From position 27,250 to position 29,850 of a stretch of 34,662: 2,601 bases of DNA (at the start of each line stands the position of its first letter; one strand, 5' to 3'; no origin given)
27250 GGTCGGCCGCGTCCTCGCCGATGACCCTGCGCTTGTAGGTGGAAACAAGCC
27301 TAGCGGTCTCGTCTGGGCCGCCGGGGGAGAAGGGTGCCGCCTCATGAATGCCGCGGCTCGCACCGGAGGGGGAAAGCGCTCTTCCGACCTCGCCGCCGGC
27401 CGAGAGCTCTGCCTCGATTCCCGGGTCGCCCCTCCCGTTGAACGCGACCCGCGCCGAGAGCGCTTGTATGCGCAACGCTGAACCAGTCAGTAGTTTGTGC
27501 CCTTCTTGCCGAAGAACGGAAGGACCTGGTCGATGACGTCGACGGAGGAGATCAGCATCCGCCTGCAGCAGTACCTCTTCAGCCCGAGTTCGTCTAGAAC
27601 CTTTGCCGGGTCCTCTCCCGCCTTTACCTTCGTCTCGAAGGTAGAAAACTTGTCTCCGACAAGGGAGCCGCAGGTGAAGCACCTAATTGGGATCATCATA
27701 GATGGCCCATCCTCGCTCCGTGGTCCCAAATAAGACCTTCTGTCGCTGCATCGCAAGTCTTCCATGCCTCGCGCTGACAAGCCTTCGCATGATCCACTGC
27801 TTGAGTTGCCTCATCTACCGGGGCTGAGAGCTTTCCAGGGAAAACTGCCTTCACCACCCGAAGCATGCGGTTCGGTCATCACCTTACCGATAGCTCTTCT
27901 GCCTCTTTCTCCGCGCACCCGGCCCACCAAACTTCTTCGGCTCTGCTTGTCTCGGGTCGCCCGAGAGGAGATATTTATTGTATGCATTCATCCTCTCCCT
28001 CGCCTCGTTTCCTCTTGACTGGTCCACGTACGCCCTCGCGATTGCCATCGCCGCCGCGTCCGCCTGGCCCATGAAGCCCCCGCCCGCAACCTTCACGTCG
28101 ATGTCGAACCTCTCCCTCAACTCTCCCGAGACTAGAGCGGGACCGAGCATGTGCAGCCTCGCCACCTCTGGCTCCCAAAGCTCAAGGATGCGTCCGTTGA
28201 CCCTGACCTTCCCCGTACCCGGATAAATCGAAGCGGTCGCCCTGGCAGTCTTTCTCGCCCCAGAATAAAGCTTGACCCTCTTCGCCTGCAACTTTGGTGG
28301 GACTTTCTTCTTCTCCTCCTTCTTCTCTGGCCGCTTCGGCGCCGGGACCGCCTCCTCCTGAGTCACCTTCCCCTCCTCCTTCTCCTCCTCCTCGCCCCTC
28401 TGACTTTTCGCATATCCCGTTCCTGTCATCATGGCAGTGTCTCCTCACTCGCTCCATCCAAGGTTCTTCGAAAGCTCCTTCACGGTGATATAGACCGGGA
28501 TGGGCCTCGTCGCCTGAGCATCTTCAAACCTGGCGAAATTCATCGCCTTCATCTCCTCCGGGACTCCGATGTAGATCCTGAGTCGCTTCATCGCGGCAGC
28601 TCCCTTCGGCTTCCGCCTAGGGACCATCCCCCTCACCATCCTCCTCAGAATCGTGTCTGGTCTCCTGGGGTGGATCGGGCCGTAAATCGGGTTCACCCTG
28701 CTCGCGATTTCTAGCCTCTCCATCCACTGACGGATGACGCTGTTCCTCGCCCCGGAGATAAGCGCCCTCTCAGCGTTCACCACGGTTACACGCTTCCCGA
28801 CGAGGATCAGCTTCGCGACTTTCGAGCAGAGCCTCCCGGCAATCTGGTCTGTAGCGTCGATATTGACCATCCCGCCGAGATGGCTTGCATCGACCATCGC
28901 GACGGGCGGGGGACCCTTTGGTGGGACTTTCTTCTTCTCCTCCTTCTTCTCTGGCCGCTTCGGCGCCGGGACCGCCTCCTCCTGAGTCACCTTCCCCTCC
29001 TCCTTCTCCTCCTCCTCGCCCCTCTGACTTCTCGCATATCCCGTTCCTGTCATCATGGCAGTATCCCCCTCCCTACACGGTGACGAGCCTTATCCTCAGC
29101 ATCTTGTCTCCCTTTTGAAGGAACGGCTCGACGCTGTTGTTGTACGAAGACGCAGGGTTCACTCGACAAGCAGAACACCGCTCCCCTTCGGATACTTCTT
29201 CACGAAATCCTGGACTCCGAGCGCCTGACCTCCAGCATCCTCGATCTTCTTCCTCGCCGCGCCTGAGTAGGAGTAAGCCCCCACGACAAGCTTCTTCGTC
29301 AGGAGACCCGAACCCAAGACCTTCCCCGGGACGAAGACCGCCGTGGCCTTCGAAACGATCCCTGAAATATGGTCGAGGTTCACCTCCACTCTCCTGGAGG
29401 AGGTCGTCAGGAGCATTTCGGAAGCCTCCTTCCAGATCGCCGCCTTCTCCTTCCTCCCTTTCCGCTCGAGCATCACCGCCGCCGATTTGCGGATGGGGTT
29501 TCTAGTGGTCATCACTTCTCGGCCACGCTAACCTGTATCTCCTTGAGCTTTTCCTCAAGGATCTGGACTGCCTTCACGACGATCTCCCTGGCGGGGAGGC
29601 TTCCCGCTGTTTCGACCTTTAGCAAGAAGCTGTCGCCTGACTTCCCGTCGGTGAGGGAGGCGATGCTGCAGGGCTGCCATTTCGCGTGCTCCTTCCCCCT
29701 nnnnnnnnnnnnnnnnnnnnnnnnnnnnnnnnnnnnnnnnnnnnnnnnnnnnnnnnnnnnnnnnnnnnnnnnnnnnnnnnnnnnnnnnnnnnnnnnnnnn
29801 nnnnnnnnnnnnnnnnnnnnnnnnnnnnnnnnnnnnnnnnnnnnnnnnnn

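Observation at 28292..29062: A 147-bp near-identical repeat gives adjacent ribosomal proteins uL13 and uS9 the same 47-aa Glu/Lys-rich N-terminal extension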

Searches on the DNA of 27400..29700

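Call 59: search_rna_families(source=window, start=27400, end=29700, threshold=evalue, max_evalue=1)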
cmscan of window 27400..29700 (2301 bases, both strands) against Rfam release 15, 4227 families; matches with E-value up to 1: 0.
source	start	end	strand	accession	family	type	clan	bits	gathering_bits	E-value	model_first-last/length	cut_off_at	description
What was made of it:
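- On Archaeal C/D box sRNA (considered because AUGAUGA matches the C-box consensus): There is no Rfam hit (call 59).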

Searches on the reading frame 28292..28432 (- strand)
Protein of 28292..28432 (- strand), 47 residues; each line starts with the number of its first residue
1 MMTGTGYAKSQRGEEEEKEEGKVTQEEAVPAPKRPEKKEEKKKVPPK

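Call 32: search_protein_families(library=pfam, proteins=[window:28292-28432:-], max_evalue=1)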
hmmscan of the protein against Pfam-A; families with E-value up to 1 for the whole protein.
window:28292-28432:- (47 aa): 0 families

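Call 38: search_protein_representatives(protein=window:28292-28432:-)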
Query: 47 residues. Proteins with E-value up to 0.001 (for the whole library): 5; up to 1e-10: 1; up to 1e-30: 0. The best 5 are listed.
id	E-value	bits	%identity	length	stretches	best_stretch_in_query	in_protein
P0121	1.4e-18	80.6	100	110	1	1-47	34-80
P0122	2.3e-08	49.3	80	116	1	1-47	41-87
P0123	2.4e-08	49.2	83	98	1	1-47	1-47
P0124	1.5e-06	43.7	73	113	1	1-46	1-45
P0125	9.7e-04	35.0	78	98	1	2-45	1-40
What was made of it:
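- No homologue or domain is known (calls 32, 38).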
